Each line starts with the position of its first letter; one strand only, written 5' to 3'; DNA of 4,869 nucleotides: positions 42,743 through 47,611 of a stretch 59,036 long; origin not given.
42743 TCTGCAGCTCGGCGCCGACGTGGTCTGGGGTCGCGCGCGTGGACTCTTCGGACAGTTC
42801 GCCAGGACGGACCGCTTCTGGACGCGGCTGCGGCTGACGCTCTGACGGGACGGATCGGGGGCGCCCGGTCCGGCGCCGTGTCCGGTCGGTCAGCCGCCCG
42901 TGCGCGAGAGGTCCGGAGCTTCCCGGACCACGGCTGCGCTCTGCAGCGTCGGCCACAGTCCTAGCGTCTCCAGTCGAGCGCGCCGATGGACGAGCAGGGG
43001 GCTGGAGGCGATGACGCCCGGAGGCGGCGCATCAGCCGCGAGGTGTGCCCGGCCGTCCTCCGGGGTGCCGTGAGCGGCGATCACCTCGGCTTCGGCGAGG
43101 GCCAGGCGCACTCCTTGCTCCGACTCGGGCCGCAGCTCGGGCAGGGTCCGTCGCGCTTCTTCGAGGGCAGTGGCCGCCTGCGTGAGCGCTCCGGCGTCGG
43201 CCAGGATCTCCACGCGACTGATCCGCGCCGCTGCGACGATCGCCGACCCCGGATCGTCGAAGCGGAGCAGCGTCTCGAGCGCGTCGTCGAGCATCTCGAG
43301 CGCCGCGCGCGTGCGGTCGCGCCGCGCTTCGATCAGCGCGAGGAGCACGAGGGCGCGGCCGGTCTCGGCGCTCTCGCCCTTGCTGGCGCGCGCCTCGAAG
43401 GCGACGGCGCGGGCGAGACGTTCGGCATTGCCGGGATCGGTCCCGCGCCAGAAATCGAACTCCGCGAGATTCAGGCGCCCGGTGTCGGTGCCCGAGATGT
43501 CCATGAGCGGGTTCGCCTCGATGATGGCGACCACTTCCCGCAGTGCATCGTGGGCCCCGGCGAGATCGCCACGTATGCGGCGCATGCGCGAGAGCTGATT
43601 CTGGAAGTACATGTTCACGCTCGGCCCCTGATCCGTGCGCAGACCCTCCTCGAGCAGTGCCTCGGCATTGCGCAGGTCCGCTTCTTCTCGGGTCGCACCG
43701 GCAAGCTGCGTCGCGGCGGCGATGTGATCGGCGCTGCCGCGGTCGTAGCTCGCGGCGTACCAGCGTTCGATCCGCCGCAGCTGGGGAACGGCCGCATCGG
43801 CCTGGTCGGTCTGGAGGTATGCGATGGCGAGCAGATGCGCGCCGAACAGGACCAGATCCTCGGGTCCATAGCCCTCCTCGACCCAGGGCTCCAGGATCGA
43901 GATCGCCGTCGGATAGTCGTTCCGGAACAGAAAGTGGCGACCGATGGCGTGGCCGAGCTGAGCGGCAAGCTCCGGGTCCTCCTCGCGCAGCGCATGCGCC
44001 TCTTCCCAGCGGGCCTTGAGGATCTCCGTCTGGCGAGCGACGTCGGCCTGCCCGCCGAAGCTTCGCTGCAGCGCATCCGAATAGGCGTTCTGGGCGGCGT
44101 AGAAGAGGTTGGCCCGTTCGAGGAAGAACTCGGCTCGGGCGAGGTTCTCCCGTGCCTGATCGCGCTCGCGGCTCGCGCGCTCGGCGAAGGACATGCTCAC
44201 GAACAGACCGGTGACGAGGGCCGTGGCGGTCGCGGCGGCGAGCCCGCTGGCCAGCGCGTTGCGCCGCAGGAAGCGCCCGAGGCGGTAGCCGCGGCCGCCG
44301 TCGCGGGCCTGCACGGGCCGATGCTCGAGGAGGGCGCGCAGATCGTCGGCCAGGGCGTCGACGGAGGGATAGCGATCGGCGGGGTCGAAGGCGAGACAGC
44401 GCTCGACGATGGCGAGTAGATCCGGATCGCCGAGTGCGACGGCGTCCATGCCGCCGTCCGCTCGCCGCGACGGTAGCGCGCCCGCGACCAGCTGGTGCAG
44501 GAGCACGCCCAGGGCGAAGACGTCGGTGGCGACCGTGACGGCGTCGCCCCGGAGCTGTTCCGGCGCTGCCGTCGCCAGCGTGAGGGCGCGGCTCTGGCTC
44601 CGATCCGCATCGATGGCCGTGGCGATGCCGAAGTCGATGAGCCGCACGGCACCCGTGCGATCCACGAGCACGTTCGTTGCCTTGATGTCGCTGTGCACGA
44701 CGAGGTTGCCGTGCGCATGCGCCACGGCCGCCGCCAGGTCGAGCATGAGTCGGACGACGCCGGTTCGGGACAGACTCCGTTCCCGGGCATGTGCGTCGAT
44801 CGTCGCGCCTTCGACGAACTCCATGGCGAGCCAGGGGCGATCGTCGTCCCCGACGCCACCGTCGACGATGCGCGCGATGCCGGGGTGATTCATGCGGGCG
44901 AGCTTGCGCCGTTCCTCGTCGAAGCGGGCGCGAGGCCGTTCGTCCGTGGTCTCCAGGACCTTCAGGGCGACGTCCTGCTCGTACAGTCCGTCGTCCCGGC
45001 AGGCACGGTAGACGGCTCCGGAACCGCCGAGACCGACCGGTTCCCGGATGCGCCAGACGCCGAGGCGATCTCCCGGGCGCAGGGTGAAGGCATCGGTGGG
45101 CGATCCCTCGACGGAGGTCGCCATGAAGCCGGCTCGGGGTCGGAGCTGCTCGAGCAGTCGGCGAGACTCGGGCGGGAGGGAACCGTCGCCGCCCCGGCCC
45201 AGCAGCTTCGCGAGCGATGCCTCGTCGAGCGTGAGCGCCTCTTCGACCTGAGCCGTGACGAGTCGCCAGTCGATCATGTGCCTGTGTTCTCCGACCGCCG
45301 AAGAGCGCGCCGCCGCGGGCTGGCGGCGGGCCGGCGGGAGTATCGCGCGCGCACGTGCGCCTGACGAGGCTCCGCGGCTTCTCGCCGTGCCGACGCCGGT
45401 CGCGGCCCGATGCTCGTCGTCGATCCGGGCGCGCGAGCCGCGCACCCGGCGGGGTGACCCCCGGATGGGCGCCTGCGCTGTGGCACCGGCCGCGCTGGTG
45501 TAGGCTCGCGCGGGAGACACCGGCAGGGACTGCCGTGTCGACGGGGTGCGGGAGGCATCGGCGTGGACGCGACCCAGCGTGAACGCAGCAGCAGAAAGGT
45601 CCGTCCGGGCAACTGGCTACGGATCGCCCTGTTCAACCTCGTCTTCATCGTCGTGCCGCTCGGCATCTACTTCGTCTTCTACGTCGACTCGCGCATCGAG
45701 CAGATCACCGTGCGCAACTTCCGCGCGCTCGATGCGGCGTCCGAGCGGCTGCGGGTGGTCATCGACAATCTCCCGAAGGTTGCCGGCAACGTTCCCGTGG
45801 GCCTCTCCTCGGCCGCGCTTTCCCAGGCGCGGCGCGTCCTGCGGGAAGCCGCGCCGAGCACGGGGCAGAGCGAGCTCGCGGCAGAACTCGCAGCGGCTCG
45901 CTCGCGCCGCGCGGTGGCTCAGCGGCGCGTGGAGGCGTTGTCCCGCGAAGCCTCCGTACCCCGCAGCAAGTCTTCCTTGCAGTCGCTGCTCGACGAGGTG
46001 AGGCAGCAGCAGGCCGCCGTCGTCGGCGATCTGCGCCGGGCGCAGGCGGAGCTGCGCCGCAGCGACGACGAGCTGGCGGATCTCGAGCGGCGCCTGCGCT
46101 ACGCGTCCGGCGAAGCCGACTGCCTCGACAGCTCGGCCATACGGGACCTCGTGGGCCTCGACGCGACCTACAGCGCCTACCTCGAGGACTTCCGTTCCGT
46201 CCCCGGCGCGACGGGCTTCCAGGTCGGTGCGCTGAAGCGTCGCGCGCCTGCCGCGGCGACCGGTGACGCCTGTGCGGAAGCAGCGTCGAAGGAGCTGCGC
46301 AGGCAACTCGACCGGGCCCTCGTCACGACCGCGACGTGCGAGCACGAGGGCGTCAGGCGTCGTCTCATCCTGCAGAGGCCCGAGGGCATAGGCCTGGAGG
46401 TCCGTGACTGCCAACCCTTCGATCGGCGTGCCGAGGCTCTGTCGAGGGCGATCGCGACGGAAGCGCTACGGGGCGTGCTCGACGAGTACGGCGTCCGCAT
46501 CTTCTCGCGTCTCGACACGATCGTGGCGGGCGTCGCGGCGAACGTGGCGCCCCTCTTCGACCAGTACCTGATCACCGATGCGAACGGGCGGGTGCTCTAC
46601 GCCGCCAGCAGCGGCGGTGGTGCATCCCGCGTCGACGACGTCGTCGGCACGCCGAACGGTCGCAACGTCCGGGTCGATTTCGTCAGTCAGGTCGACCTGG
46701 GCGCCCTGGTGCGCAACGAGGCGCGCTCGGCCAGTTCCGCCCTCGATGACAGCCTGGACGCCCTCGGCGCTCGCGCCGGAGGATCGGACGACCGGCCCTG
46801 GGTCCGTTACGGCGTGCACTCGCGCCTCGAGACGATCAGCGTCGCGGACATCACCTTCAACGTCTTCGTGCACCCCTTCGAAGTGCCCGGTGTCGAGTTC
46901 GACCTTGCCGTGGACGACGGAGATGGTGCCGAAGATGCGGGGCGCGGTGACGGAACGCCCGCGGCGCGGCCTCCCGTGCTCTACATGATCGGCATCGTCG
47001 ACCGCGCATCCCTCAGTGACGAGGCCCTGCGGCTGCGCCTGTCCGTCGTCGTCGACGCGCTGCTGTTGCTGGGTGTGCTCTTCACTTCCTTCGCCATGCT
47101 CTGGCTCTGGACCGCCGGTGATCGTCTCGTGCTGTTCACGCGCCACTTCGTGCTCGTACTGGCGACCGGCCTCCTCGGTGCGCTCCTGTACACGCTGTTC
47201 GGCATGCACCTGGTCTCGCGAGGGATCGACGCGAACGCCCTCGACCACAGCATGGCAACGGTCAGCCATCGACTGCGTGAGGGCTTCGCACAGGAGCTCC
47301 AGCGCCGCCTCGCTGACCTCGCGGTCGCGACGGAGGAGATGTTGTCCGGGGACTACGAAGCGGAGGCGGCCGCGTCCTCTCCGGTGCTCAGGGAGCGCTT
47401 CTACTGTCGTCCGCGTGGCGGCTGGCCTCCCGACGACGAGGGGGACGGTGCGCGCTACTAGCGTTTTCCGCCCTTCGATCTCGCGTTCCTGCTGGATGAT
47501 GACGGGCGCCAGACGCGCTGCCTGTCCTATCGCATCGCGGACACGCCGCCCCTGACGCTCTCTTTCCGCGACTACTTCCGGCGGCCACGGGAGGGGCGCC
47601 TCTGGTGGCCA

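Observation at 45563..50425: About 1620 same-frame codons for a giant membrane protein, interrupted by one in-frame TAG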

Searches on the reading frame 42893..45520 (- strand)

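Call 25: search_protein_families(library=pfam, proteins=[window:42893-45520:-], max_evalue=0.00001)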
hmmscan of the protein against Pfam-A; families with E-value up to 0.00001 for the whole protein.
window:42893-45520:- (876 aa): 3 families
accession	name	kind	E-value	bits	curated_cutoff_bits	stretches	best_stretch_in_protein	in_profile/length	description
PF00069.31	Pkinase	-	8.8e-35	120.8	31.7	1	158-356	3-202/263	Protein kinase domain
PF07714.23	PK_Tyr_Ser-Thr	-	1.9e-25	90.1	23.1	1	158-350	3-204/258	Protein tyrosine and serine/threonine kinase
PF03109.22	ABC1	-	5.9e-08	32.6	22.9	1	231-312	145-226/244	ABC1 atypical kinase-like domain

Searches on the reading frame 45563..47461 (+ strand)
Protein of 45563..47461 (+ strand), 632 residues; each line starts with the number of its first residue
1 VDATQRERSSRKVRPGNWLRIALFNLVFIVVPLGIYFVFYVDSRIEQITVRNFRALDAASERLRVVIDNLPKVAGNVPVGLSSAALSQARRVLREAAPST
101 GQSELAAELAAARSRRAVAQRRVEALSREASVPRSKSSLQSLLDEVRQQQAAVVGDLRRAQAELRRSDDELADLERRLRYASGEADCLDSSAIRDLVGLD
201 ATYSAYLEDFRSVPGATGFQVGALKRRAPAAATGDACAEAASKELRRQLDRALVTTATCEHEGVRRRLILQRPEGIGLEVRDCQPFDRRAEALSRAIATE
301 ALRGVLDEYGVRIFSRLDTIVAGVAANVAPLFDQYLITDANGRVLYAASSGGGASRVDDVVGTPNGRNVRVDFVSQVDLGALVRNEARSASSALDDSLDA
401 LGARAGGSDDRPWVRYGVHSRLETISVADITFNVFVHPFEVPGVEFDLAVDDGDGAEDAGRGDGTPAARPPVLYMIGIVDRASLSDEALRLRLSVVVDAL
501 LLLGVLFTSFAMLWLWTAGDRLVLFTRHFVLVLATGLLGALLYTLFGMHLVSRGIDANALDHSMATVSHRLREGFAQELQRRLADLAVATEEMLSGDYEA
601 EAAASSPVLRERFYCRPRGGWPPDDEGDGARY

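Call 4: search_protein_families(library=pfam, proteins=[window:45563-47458:+], max_evalue=1)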
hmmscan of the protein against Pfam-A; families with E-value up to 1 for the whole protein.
window:45563-47458:+ (632 aa): 0 families

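Call 5: search_protein_families(library=ncbifam, proteins=[window:45563-47458:+], max_evalue=1)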
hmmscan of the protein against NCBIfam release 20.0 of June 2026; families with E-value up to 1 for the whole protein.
window:45563-47458:+ (632 aa): 4 families
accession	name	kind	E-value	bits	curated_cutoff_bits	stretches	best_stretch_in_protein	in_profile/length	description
TIGR02168.1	SMC_prok_B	equivalog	0.039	11.7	567.35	1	93-186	393-487/1181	chromosome segregation protein SMC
NF003457.0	PRK05066.1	equivalog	0.08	12.5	194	1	105-154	49-97/156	transcriptional regulator ArgR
NF008438.0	PRK11281.1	equivalog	0.29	8.8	991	1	62-175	40-155/1113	mechanosensitive channel MscK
TIGR02169.1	SMC_prok_A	equivalog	0.33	8.5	729.4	1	102-185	353-437/1165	chromosome segregation protein SMC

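Call 13: find_encoding_contigs(protein=window:45563-47461:+, flank=10000, max_places=6)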
Protein window:45563-47461:+ (632 aa): no gene with exactly this product is on record in the collection.
